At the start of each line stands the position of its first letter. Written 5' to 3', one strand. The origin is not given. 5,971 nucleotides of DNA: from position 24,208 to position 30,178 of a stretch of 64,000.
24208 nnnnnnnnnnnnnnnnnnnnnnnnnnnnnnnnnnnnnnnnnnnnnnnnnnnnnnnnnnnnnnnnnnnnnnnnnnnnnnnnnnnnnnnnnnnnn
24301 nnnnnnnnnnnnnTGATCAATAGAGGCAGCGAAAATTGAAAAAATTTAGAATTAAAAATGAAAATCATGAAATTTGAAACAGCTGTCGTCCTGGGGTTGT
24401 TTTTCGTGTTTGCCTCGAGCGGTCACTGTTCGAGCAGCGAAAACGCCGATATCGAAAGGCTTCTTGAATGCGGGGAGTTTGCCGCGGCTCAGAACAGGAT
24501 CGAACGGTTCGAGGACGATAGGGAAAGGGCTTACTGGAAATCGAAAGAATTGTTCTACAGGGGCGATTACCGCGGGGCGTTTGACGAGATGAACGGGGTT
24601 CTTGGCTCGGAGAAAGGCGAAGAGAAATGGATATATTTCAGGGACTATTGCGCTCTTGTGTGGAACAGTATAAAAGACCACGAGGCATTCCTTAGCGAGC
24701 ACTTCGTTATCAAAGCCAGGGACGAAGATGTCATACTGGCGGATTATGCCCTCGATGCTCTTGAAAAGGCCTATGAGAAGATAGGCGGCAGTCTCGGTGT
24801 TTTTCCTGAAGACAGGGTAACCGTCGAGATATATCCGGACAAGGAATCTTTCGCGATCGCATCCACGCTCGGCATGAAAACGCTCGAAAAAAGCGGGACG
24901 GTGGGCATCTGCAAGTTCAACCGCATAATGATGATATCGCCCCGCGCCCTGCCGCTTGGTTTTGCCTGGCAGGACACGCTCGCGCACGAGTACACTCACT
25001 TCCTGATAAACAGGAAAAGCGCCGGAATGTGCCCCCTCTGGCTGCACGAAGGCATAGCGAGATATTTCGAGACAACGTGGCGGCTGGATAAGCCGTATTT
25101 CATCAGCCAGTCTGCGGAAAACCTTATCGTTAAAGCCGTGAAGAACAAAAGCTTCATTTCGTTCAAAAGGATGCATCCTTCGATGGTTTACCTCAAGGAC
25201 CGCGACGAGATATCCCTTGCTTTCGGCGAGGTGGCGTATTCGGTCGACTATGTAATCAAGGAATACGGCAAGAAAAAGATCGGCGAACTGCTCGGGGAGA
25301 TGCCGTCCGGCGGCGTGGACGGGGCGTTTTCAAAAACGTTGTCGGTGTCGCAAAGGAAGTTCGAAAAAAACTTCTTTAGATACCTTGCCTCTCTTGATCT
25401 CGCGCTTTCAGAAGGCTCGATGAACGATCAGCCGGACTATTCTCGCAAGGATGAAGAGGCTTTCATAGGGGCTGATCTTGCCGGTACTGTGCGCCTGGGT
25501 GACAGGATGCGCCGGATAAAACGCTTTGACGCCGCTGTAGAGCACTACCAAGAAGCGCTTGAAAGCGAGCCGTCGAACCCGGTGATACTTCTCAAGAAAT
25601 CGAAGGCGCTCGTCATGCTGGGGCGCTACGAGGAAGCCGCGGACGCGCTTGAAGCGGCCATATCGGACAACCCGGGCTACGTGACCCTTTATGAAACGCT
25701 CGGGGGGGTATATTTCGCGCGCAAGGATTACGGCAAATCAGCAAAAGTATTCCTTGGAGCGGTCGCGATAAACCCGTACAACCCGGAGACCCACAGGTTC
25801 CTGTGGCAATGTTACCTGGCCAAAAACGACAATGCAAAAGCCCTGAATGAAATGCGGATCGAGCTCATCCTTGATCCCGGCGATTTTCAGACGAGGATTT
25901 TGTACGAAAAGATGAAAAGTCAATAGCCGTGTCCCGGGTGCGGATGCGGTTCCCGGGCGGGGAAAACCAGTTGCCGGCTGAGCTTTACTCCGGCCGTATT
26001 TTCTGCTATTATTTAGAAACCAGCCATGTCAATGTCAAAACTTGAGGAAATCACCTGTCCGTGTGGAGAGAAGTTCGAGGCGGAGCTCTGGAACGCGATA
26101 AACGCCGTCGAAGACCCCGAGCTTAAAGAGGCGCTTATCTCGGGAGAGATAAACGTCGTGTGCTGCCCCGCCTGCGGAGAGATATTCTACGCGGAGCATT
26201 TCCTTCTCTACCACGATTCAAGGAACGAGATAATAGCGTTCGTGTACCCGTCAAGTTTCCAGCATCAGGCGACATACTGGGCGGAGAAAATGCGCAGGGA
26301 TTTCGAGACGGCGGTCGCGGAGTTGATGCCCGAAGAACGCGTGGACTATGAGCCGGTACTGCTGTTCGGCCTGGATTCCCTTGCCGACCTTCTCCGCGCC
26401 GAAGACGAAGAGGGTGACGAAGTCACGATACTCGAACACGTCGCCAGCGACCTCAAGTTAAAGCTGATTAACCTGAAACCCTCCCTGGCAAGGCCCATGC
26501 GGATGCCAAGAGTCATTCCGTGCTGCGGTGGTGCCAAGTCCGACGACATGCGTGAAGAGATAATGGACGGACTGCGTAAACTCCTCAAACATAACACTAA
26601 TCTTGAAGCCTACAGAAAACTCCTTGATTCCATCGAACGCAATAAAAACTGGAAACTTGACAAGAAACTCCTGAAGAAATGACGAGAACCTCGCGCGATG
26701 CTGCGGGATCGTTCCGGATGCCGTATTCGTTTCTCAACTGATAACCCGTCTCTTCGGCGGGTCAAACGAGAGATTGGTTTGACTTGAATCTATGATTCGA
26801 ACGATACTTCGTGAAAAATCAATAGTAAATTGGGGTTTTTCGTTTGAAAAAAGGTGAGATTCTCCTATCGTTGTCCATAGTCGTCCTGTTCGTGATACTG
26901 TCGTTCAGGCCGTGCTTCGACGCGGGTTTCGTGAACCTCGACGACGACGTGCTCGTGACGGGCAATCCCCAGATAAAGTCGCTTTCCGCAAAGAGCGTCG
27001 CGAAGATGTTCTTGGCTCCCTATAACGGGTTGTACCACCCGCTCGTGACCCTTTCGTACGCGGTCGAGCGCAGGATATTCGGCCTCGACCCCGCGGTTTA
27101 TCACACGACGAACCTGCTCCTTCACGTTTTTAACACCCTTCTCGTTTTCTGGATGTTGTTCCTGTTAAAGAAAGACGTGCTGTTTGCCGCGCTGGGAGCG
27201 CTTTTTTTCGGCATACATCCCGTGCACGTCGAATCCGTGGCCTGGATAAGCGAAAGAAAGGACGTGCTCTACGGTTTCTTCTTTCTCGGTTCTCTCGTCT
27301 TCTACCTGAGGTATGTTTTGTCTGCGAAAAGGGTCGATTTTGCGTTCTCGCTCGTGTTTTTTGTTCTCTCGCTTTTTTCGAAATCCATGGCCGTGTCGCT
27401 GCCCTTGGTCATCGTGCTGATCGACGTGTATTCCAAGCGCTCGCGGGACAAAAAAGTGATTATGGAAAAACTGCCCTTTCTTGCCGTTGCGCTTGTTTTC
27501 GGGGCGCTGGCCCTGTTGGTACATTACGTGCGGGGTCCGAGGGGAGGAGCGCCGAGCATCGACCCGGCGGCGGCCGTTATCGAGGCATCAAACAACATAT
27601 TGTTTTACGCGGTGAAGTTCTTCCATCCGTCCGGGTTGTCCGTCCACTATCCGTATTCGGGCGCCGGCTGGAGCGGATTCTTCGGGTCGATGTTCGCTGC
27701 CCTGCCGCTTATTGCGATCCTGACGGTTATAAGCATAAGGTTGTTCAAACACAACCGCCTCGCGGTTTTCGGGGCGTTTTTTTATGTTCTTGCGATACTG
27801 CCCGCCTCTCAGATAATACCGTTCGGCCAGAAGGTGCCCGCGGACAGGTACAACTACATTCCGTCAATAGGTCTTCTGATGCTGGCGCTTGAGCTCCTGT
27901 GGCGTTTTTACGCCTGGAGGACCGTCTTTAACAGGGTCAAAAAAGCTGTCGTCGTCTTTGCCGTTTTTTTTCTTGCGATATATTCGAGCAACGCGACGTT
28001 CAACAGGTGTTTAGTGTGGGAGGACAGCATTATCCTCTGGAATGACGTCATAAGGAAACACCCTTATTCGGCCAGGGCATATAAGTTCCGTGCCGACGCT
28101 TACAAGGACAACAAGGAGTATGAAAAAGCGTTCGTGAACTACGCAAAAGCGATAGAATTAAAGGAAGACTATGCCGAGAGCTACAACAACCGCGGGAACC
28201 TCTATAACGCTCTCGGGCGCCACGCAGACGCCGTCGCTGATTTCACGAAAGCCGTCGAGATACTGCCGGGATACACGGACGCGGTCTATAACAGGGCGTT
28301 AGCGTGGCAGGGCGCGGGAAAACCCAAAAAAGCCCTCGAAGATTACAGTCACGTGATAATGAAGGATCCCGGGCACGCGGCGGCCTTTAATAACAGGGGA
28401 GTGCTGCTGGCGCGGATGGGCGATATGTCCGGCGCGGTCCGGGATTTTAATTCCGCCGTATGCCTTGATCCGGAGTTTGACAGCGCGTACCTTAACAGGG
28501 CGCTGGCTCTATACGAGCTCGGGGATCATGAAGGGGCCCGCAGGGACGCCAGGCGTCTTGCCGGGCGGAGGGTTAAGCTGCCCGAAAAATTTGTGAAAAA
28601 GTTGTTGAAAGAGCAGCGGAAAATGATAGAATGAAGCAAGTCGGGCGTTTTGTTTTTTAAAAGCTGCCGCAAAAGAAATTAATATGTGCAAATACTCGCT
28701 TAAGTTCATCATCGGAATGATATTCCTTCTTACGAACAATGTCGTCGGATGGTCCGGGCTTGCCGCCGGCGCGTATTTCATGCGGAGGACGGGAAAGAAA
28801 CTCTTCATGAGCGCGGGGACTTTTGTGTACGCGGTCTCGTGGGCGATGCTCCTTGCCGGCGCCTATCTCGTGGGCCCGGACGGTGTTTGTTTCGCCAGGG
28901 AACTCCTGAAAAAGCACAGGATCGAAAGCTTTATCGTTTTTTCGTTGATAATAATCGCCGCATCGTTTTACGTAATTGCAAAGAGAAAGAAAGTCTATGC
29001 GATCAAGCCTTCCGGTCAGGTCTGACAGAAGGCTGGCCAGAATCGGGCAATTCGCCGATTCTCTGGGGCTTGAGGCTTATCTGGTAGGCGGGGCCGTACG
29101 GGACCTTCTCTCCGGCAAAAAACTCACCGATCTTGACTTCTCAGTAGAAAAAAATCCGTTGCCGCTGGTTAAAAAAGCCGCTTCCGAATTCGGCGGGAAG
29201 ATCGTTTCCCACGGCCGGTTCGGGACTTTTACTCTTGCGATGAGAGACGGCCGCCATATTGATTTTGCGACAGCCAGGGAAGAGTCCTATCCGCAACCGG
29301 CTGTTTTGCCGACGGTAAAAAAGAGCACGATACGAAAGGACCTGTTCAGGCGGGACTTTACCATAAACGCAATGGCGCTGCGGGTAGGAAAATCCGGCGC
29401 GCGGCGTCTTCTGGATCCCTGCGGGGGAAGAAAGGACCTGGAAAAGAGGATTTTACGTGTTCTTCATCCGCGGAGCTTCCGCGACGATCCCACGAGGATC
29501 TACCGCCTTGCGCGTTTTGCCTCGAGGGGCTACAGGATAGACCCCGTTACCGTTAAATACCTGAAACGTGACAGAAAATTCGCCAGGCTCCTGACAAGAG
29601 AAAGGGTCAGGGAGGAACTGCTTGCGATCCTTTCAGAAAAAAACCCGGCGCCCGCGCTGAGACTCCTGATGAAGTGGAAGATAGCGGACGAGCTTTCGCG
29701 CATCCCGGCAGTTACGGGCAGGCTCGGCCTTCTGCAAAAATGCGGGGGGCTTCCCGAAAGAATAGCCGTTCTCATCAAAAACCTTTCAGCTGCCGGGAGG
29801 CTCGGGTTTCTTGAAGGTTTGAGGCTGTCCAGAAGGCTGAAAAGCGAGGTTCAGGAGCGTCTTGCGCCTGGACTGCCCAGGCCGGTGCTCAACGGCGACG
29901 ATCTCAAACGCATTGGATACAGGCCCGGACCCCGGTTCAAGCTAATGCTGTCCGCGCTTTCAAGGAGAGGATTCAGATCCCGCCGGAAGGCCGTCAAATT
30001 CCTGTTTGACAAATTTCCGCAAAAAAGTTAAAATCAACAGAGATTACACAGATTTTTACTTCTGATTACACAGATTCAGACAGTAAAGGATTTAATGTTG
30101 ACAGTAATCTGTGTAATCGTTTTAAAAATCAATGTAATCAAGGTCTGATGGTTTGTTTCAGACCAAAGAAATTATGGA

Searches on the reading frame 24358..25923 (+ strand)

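Call 16: search_protein_families(library=pfam, proteins=[window:24358-25923:+], max_evalue=0.0001)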
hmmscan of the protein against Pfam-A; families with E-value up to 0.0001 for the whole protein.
window:24358-25923:+ (522 aa): 11 families
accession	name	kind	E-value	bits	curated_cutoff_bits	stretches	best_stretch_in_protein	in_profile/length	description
PF13432.12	TPR_16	-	4e-15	56.4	32.7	2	413-476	2-65/65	Tetratricopeptide repeat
PF14559.12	TPR_19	-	1.6e-14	54.4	25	1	388-441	5-58/68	Tetratricopeptide repeat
PF13428.12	TPR_14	-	3.1e-13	49.4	23.5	0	410-449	3-42/44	Tetratricopeptide repeat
PF07719.23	TPR_2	-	2.5e-12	46.3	27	0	412-440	5-33/34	Tetratricopeptide repeat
PF13485.12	Peptidase_MA_2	-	2.3e-11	44.3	32.4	1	142-322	9-178/201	Peptidase MA superfamily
PF13414.12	TPR_11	-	3.4e-11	43.1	26.8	0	417-453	3-39/42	TPR repeat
PF13181.12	TPR_8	-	1.4e-06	28.4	25.7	0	387-407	14-34/34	Tetratricopeptide repeat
PF13431.12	TPR_17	-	3.4e-06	27.3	24.4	0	396-427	1-32/34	Tetratricopeptide repeat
PF14561.12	TPR_20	-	2.1e-05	25.2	25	0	392-439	6-53/90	Tetratricopeptide repeat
PF13424.12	TPR_12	-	2.4e-05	24.9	30.1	0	380-402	51-73/77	Tetratricopeptide repeat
PF12895.13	ANAPC3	-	3.5e-05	24.4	27.2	0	388-433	37-81/82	Anaphase-promoting complex, cyclosome, subunit 3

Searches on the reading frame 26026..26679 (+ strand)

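Call 16: search_protein_families(library=pfam, proteins=[window:26026-26679:+], max_evalue=0.0001)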
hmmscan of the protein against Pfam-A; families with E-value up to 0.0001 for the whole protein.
window:26026-26679:+ (218 aa): 1 family
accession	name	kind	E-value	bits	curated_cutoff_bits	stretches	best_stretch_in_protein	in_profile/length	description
PF14353.12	CpXC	-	1.4e-20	74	25.4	1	9-95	1-85/121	CpXC protein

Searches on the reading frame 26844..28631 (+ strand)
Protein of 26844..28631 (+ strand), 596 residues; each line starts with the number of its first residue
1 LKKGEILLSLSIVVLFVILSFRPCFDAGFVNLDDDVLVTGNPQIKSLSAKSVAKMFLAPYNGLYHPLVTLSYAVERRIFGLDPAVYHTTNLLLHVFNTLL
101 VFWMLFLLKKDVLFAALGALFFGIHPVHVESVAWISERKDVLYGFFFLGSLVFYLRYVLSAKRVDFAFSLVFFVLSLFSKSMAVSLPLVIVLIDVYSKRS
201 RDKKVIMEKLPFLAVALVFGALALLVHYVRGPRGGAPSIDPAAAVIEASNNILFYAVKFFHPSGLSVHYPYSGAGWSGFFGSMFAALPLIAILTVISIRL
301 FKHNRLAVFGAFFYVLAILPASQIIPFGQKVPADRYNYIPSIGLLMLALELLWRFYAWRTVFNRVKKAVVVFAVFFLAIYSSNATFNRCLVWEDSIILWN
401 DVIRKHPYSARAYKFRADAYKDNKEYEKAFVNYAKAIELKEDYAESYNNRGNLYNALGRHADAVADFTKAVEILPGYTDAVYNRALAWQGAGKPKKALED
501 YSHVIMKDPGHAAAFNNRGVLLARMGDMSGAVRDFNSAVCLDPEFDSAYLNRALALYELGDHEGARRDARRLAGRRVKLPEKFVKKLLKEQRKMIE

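Call 16: search_protein_families(library=pfam, proteins=[window:26844-28631:+], max_evalue=0.0001)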
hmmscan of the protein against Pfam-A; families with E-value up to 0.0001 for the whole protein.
window:26844-28631:+ (596 aa): 12 families
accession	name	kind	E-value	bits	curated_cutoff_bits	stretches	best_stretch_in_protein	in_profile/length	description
PF00515.34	TPR_1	-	1.9e-29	100.7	27.8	1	444-477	1-34/34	Tetratricopeptide repeat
PF13414.12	TPR_11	-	7.8e-21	73.9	26.8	1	418-458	2-42/42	TPR repeat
PF07719.23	TPR_2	-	4e-20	70.7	27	0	444-476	1-33/34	Tetratricopeptide repeat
PF13181.12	TPR_8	-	4.1e-16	58.1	25.7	1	444-473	1-30/34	Tetratricopeptide repeat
PF13431.12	TPR_17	-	6e-16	57.8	24.4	0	433-464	2-33/34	Tetratricopeptide repeat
PF13432.12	TPR_16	-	1.2e-12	48.4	32.7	0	525-572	10-57/65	Tetratricopeptide repeat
PF13424.12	TPR_12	-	5e-12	46.3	30.1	1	409-474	2-75/77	Tetratricopeptide repeat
PF13371.12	TPR_9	-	2.1e-11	44.1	35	1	492-544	9-61/73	Tetratricopeptide repeat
PF14559.12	TPR_19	-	3.3e-09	37.4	25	0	456-513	3-60/68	Tetratricopeptide repeat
PF13374.12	TPR_10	-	1e-07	32.2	27.5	0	444-473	2-31/42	Tetratricopeptide repeat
PF13428.12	TPR_14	-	1.7e-07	31.7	23.5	0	449-485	6-42/44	Tetratricopeptide repeat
PF13174.12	TPR_6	-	2.7e-07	31.2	26.3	0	548-573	2-27/33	Tetratricopeptide repeat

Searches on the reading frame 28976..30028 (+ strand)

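Call 16: search_protein_families(library=pfam, proteins=[window:28976-30028:+], max_evalue=0.0001)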
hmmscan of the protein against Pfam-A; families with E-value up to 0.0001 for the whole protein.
window:28976-30028:+ (351 aa): 2 families
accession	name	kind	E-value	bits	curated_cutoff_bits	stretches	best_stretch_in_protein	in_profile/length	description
PF01743.26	PolyA_pol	-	1.1e-26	94.1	23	1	34-161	1-126/126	Poly A polymerase head domain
PF12627.12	PolyA_pol_RNAbd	-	1.4e-06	28.4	22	1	185-240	1-56/64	Probable RNA and SrmB- binding site of polymerase A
